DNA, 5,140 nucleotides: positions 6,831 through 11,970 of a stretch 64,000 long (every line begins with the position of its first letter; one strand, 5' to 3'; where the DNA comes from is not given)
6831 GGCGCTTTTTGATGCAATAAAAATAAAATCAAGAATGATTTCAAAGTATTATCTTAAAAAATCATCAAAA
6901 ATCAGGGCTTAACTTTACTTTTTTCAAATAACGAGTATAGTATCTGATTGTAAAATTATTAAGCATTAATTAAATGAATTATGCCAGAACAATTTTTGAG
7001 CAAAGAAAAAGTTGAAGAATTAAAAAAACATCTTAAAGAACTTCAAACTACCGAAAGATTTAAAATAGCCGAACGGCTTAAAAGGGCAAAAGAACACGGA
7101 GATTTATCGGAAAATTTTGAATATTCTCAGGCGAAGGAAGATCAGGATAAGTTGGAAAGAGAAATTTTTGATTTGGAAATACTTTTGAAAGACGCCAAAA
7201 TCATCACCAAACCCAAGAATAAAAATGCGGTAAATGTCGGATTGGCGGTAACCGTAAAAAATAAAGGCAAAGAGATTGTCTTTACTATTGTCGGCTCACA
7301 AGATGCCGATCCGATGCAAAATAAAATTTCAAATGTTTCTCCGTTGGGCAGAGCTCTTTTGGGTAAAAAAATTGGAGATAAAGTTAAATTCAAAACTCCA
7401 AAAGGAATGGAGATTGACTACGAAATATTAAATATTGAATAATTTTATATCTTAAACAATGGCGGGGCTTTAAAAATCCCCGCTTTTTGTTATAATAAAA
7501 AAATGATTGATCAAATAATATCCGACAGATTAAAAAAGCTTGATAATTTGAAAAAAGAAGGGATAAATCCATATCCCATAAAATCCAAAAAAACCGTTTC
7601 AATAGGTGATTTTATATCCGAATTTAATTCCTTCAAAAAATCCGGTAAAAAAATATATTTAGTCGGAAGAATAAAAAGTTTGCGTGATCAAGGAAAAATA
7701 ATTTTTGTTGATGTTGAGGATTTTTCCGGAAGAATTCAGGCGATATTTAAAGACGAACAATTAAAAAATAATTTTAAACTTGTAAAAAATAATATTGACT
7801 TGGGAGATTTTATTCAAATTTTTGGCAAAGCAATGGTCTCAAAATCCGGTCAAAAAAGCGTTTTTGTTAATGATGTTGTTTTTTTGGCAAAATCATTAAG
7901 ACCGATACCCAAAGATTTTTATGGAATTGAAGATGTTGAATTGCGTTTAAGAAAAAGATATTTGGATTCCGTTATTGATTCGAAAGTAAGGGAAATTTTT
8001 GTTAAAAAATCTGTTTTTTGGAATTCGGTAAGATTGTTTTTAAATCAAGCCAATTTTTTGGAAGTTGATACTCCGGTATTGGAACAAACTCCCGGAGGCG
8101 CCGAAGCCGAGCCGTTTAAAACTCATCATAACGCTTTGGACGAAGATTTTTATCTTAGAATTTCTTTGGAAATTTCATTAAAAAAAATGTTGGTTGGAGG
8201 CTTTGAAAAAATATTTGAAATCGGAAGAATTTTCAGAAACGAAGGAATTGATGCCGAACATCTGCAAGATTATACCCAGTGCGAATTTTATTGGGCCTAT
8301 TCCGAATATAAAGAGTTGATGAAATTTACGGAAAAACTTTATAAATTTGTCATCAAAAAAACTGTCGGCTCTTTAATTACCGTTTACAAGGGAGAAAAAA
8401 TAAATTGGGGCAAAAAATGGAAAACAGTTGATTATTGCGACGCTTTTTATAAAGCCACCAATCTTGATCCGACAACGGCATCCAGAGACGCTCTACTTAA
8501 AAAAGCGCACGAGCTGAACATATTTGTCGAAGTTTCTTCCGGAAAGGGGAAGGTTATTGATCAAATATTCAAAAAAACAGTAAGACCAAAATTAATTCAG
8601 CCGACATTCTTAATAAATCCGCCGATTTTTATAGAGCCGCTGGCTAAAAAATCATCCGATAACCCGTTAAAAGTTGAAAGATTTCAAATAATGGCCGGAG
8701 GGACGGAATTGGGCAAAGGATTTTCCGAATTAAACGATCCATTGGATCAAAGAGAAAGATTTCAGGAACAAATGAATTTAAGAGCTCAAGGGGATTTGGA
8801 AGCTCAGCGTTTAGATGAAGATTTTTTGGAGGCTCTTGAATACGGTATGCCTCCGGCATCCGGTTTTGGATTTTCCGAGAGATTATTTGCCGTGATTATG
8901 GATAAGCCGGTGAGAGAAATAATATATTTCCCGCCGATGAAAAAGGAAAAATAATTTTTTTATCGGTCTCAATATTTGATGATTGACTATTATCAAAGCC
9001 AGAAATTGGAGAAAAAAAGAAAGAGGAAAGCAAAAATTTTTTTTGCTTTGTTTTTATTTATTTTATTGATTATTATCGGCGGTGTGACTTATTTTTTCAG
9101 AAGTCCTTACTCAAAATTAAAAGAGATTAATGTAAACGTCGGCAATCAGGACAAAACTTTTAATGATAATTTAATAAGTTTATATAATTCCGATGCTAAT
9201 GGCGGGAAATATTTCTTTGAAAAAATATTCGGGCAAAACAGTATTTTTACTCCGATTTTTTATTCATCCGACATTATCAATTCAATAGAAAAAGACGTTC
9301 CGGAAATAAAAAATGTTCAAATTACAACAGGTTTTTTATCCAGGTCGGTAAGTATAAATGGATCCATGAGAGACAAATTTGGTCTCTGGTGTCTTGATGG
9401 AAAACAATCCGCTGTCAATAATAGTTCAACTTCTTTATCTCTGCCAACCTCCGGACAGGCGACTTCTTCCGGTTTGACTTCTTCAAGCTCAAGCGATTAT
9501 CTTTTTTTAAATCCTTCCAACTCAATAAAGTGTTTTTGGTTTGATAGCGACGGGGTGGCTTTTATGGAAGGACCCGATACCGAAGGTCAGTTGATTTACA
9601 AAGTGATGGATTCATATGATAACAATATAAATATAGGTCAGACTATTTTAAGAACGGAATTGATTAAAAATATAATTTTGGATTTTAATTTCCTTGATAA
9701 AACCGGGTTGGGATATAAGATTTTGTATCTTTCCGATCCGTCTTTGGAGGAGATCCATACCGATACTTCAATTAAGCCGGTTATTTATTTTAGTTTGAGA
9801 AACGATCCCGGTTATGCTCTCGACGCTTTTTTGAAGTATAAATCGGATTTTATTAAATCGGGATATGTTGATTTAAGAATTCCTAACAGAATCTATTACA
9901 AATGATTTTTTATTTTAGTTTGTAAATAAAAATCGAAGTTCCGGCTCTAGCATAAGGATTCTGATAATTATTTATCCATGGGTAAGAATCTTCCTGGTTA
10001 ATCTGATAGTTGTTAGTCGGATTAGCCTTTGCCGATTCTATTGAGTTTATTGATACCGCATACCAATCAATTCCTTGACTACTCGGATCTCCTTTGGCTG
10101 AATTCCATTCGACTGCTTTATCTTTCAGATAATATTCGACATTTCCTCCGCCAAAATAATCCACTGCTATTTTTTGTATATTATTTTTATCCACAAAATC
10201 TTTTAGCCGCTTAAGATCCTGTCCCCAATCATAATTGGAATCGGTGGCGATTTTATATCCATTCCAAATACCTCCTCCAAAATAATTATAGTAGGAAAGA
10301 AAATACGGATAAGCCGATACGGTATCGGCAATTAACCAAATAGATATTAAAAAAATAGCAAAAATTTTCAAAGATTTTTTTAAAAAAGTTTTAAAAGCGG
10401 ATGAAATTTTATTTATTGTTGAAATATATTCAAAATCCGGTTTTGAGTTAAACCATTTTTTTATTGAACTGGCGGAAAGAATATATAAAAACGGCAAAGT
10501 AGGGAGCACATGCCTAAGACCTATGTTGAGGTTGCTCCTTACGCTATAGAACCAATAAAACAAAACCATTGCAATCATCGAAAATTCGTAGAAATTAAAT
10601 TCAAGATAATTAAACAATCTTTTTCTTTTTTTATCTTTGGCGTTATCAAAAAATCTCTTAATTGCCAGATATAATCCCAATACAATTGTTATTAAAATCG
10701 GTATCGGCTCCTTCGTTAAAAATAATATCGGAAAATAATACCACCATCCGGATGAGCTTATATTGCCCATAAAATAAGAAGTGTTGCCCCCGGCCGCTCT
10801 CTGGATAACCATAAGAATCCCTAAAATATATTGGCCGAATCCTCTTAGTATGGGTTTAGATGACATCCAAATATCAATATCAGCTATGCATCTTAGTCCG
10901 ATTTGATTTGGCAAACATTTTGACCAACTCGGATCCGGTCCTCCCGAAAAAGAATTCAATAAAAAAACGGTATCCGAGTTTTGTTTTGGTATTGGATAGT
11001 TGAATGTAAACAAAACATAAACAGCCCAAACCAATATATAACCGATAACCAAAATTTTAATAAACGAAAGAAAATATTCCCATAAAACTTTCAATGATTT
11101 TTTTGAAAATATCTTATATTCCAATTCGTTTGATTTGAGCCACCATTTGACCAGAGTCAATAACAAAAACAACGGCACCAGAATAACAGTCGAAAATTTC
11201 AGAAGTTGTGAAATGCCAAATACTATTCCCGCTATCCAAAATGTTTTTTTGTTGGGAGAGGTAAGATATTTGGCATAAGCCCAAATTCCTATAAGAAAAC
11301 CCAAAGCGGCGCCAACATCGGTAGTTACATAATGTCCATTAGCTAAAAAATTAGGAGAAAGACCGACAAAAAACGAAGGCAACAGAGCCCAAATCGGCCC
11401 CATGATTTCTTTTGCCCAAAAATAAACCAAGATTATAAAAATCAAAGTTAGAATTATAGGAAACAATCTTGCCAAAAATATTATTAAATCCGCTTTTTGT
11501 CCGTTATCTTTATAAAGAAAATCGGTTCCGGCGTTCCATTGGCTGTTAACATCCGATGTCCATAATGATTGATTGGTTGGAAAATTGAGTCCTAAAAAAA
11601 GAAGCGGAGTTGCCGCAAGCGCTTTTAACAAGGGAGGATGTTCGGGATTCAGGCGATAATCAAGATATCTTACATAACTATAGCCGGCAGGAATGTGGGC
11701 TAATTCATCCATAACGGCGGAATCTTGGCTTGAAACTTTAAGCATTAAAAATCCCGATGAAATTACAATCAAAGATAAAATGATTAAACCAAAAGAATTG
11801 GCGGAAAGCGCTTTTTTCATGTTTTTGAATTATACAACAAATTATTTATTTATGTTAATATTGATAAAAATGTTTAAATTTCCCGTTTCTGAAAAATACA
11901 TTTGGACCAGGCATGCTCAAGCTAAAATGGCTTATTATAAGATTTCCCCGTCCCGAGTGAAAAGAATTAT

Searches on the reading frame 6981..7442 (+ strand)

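Call 44: search_protein_families(library=pfam, proteins=[window:6981-7442:+], max_evalue=0.0001)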
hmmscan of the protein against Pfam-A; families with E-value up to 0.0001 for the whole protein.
window:6981-7442:+ (153 aa): 2 families
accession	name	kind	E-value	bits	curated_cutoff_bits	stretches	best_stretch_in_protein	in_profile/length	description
PF01272.25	GreA_GreB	-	2.8e-25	88.5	26.9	1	80-153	2-76/77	Transcription elongation factor, GreA/GreB, C-term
PF03449.20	GreA_GreB_N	-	2.4e-20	72.9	24.5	1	6-74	3-71/71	Transcription elongation factor, N-terminal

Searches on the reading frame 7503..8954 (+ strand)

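Call 45: search_protein_families(library=pfam, proteins=[window:7503-8954:+], max_evalue=0.0001)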
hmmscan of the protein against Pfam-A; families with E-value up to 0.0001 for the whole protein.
window:7503-8954:+ (483 aa): 2 families
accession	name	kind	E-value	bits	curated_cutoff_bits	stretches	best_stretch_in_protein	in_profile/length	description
PF00152.25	tRNA-synt_2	-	1.8e-66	224.8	25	1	145-479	2-307/308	tRNA synthetases class II (D, K and N)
PF01336.31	tRNA_anti-codon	-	2.3e-13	50.3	27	1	53-125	3-72/75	OB-fold nucleic acid binding domain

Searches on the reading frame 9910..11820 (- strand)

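Call 45: search_protein_families(library=pfam, proteins=[window:9910-11820:-], max_evalue=0.0001)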
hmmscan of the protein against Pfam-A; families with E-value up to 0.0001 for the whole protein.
window:9910-11820:- (636 aa): 1 family
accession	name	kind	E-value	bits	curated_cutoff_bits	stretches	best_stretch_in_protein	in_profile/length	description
PF13231.12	PMT_2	-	9.5e-10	39.3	26.1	1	117-230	24-140/160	Dolichyl-phosphate-mannose-protein mannosyltransferase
